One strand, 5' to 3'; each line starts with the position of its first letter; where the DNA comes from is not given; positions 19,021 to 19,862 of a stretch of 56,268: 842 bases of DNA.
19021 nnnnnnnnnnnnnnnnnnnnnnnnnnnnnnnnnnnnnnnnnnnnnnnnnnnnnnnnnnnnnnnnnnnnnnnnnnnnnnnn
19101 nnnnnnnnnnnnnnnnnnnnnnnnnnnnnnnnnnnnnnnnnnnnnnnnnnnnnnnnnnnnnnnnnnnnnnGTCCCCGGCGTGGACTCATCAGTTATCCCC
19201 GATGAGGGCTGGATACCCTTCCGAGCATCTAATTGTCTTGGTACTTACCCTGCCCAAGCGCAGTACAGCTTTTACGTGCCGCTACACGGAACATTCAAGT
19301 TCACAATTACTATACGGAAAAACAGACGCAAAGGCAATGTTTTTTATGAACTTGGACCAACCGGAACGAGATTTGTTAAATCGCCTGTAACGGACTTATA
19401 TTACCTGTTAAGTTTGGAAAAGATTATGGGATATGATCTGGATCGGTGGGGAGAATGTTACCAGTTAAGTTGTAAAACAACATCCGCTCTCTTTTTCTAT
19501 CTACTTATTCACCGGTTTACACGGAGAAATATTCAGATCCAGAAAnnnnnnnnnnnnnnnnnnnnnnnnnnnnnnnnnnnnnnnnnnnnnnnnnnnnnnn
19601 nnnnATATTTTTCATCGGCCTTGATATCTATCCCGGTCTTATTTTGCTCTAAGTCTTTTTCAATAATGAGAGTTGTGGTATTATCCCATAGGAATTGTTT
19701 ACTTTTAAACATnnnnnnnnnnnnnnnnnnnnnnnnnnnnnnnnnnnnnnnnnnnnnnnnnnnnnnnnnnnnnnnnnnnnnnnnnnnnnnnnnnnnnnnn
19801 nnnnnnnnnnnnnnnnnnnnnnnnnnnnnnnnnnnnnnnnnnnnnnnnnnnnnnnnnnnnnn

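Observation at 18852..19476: Candidate large (~0.6 kb) structured non-coding RNA immediately downstream of tRNA-Thr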

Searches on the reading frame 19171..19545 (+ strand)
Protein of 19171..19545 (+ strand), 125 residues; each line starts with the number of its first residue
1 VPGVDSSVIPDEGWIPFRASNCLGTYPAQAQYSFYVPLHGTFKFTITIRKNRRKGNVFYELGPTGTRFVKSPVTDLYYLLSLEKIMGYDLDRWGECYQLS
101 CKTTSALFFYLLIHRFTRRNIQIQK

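Call 39: search_protein_families(library=pfam, max_evalue=10, proteins=[window:19171-19545:+])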
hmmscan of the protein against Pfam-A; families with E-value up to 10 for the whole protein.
seq(125 aa): 0 families

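Call 47: list_cluster_members(proteins=[window:19180-19545:+, window:18856-19128:-, window:18959-19150:+, window:19202-19387:+, window:18666-18848:-, window:19092-19202:+, window:19085-19189:-, window:19233-19346:+, window:18954-19058:+, window:19605-19712:-])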
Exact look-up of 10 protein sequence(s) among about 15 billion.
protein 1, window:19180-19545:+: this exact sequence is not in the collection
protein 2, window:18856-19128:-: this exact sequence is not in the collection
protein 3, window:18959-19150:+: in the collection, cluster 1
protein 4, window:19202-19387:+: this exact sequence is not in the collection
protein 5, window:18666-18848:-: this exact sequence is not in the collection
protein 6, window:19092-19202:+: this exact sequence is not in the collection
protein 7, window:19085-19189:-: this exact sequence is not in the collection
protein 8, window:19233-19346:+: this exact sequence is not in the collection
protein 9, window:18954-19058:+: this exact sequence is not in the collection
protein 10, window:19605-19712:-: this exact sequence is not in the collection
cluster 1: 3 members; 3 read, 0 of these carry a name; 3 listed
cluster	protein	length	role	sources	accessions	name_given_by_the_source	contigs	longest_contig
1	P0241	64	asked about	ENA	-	-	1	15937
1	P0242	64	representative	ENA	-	-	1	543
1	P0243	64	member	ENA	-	-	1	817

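Call 51: find_encoding_contigs(protein=P0243, flank=3000, max_places=4)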
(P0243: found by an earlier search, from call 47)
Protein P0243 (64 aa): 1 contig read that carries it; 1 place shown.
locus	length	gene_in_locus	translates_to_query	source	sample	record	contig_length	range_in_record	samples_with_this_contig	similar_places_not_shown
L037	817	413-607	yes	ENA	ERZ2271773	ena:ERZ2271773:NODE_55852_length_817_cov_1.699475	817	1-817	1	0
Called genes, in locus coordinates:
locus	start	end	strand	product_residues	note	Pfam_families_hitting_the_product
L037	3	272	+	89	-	?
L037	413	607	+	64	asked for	-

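Call 87: search_protein_families(library=pfam, max_evalue=0.01, proteins=[L037:3-269:+])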
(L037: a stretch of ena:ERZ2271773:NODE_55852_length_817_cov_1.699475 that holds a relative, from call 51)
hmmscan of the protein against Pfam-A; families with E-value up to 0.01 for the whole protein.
L037:3-269:+ (89 aa): 1 family
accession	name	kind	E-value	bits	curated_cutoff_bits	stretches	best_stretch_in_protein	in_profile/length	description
PF01610.23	DDE_Tnp_ISL3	-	8.1e-16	59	23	1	1-74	167-240/240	Transposase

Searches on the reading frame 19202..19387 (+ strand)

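Call 87: search_protein_families(library=pfam, max_evalue=0.01, proteins=[L037:3-269:+])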
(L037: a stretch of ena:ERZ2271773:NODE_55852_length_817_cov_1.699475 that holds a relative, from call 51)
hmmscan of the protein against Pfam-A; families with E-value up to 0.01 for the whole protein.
L037:3-269:+ (89 aa): 1 family
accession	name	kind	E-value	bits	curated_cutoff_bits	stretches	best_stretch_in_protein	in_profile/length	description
PF01610.23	DDE_Tnp_ISL3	-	8.1e-16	59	23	1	1-74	167-240/240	Transposase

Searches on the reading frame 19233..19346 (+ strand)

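Call 87: search_protein_families(library=pfam, max_evalue=0.01, proteins=[L037:3-269:+])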
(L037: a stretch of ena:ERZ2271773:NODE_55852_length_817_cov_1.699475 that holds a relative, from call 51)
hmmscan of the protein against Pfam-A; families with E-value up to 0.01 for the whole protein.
L037:3-269:+ (89 aa): 1 family
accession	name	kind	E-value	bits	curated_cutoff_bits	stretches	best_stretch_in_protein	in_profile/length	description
PF01610.23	DDE_Tnp_ISL3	-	8.1e-16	59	23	1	1-74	167-240/240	Transposase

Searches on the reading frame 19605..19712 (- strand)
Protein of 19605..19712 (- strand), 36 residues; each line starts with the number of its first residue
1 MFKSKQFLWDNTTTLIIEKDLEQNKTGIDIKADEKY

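Call 87: search_protein_families(library=pfam, max_evalue=0.01, proteins=[L037:3-269:+])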
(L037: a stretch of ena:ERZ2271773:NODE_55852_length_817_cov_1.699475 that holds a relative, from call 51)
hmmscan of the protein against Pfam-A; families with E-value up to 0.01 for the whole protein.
L037:3-269:+ (89 aa): 1 family
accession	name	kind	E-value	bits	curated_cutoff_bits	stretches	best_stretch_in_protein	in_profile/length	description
PF01610.23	DDE_Tnp_ISL3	-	8.1e-16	59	23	1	1-74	167-240/240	Transposase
